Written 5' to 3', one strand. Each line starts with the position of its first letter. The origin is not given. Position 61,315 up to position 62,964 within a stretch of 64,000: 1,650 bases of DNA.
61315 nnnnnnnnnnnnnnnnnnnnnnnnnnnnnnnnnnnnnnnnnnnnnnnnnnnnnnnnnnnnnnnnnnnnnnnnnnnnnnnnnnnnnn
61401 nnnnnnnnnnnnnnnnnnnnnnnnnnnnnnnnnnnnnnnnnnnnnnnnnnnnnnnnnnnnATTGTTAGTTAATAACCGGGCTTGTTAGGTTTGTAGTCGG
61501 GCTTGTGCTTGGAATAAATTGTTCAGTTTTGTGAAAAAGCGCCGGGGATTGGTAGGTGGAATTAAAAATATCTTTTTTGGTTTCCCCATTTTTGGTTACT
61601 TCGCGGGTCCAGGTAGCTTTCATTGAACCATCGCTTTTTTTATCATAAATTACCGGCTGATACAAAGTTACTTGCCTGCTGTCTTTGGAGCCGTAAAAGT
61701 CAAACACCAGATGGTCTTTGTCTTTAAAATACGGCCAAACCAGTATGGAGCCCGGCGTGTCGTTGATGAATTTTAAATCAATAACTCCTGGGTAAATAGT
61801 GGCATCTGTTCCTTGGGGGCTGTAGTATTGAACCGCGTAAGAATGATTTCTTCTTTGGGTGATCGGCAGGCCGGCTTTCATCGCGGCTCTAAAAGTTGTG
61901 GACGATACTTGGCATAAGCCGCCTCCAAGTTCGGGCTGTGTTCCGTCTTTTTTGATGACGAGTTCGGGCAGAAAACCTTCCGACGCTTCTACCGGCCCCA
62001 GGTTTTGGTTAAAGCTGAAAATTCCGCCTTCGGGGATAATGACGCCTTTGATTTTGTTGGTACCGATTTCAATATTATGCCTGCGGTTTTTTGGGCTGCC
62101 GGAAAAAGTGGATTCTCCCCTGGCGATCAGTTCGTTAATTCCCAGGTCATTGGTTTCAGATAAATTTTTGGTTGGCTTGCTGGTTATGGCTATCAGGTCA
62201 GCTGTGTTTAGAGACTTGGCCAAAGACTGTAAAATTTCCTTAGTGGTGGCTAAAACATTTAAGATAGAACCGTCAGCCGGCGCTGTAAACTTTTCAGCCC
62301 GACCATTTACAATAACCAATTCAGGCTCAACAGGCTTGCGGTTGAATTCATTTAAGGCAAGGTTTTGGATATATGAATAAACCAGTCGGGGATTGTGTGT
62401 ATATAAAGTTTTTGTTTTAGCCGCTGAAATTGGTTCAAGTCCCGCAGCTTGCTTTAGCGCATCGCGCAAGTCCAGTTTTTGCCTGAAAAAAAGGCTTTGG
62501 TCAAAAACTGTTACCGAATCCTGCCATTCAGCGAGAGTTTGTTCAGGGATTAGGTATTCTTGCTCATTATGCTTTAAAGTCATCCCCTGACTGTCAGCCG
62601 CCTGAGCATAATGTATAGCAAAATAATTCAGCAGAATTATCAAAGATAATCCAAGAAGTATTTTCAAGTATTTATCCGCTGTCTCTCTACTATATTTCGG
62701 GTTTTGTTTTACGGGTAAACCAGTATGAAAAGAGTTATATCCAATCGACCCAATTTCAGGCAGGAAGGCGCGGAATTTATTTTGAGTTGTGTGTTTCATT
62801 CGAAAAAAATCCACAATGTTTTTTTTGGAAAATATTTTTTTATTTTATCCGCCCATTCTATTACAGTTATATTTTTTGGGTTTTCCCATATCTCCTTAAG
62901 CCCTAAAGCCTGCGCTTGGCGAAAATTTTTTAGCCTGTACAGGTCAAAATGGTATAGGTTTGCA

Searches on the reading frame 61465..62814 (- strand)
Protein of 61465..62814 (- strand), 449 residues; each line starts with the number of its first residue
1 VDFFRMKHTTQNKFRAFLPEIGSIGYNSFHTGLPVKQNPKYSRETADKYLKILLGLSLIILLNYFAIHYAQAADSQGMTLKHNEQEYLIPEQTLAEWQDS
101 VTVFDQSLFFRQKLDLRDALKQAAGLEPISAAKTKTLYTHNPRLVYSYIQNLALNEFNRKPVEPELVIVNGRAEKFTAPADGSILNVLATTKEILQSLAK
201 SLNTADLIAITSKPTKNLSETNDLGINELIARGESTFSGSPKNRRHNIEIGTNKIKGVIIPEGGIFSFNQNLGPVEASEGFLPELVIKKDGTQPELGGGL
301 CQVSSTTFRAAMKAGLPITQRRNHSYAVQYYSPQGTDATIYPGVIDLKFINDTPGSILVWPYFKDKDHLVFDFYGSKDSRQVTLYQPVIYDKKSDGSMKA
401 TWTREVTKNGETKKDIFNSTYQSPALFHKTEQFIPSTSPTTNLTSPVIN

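Call 65: search_protein_families(library=pfam, proteins=[window:61465-62814:-], max_evalue=0.0001)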
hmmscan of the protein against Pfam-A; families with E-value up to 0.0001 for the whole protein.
window:61465-62814:- (449 aa): 1 family
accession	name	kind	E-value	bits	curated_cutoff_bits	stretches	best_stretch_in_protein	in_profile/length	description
PF04294.18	VanW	-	1.2e-38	132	27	1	243-371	1-127/130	VanW like protein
